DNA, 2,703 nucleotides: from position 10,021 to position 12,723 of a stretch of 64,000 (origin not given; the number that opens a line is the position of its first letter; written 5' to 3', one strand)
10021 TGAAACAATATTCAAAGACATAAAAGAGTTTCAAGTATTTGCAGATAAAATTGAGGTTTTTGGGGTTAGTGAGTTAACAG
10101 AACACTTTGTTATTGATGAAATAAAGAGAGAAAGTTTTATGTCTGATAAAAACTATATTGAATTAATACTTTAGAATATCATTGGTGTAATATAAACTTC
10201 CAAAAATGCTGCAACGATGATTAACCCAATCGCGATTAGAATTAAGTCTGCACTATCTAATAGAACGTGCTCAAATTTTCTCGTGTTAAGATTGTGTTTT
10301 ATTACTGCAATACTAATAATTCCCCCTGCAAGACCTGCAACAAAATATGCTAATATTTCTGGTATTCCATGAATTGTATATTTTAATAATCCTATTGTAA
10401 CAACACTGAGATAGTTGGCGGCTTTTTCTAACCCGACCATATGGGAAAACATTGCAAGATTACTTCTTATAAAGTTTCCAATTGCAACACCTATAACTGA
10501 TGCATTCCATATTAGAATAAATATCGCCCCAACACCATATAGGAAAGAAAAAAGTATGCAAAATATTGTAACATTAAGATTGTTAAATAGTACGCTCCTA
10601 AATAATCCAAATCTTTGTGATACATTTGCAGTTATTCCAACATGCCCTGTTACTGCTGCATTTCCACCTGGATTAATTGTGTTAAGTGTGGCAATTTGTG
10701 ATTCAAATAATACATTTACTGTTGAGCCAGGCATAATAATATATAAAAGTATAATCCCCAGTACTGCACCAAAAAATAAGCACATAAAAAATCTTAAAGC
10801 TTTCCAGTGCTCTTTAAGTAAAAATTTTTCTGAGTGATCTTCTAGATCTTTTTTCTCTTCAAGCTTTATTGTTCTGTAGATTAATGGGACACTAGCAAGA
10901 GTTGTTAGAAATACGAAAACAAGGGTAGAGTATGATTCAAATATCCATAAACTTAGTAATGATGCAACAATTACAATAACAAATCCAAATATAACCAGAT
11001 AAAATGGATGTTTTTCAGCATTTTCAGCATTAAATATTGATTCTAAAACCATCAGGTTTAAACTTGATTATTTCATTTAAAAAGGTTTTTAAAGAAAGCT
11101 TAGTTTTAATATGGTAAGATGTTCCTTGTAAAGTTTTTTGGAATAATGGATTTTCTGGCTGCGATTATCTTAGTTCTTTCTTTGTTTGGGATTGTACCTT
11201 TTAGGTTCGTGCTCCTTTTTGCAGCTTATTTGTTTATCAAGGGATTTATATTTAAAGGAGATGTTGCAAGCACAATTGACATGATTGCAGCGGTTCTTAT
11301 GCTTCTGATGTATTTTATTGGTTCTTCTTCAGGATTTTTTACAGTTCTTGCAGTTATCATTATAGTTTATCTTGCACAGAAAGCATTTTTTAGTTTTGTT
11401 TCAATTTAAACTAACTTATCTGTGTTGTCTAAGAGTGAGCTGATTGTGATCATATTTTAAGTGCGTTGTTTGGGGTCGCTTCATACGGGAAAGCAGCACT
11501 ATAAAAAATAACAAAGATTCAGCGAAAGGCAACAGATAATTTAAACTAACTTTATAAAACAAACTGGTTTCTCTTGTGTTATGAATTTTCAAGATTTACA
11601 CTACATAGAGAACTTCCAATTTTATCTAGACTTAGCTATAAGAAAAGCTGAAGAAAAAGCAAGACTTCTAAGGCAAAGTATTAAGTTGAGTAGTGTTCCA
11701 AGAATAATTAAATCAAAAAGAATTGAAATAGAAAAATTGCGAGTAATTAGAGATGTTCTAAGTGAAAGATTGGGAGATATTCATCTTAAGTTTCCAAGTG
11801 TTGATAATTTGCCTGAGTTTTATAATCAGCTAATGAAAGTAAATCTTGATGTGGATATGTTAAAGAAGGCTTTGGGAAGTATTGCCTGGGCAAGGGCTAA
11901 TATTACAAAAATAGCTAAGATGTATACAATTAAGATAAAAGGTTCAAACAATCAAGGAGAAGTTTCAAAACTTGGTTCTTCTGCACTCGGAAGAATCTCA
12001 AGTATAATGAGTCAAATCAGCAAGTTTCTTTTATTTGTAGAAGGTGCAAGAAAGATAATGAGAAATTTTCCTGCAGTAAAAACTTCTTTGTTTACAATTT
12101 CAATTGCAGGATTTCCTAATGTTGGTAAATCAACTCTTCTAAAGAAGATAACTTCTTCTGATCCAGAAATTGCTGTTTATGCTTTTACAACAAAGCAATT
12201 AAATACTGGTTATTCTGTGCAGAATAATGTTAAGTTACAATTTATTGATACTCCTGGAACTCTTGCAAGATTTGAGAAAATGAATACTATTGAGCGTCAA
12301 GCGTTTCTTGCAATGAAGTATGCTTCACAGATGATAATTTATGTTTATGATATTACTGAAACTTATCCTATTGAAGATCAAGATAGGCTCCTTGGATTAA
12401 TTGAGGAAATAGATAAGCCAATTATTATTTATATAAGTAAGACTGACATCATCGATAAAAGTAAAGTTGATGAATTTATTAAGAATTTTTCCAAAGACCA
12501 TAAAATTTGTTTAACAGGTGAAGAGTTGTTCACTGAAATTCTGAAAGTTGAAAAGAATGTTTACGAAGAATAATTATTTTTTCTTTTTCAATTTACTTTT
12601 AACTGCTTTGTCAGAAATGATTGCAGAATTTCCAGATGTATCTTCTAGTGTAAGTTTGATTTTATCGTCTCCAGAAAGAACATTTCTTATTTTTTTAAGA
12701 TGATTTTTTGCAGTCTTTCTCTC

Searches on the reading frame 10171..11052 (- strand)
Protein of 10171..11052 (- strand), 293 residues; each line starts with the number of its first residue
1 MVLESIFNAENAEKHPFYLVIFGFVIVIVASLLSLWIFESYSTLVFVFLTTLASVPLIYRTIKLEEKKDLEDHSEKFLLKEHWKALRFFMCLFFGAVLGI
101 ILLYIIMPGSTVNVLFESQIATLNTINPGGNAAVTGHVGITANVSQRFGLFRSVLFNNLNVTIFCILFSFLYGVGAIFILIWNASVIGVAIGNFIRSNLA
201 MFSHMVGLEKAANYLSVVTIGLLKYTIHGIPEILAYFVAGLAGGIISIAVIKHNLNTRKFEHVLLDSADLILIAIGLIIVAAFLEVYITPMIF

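Call 36: search_protein_families(library=pfam, proteins=[window:10171-11052:-], max_evalue=0.01)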
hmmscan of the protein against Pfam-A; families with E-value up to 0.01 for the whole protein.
window:10171-11052:- (293 aa): 2 families
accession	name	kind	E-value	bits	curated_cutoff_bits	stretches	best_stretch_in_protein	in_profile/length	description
PF01944.22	SpoIIM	-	1.2e-14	55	26.9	1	145-290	38-163/163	Stage II sporulation protein M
PF11992.13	TgpA_N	-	0.0082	15.6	30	1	17-136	104-201/333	TgpA N-terminal domain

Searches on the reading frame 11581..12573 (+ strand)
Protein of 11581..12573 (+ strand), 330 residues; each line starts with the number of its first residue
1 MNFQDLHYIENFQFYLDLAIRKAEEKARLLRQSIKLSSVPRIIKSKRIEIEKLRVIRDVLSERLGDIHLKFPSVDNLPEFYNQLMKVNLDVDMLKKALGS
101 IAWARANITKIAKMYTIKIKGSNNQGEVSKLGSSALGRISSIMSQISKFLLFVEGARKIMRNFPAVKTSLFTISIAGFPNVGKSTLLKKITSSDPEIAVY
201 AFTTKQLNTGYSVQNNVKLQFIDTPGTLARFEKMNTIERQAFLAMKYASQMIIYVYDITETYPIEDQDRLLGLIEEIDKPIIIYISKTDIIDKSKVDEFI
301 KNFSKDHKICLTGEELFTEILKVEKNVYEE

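Call 36: search_protein_families(library=pfam, proteins=[window:11581-12573:+], max_evalue=0.01)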
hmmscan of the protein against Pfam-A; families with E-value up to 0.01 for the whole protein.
window:11581-12573:+ (330 aa): 8 families
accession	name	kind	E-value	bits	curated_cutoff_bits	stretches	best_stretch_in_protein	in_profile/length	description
PF17835.6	NOG1_N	-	3.5e-25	89.4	22.9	1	15-166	13-159/160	NOG1 N-terminal helical domain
PF01926.29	MMR_HSR1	-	3e-20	72.9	21.9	1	173-287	2-113/113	50S ribosome-binding GTPase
PF02421.24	FeoB_N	-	7e-12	45.6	27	1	172-297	2-124/156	Ferrous iron transport protein B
PF06858.20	NOG1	-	4.5e-10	39.6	27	1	236-289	1-58/58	Nucleolar GTP-binding protein 1 (NOG1)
PF00009.33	GTP_EFTU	-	4e-05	23.7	26.5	1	210-307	62-150/188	Elongation factor Tu GTP binding domain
PF03193.22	RsgA_GTPase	-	0.00014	22.2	30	0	250-305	25-81/174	RsgA GTPase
PF04670.18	Gtr1_RagA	-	0.00046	20.1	22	1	199-305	30-138/232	Gtr1/RagA G protein conserved region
PF02492.25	cobW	-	0.003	17.6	20.7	0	215-300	82-166/180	CobW/HypB/UreG, nucleotide-binding domain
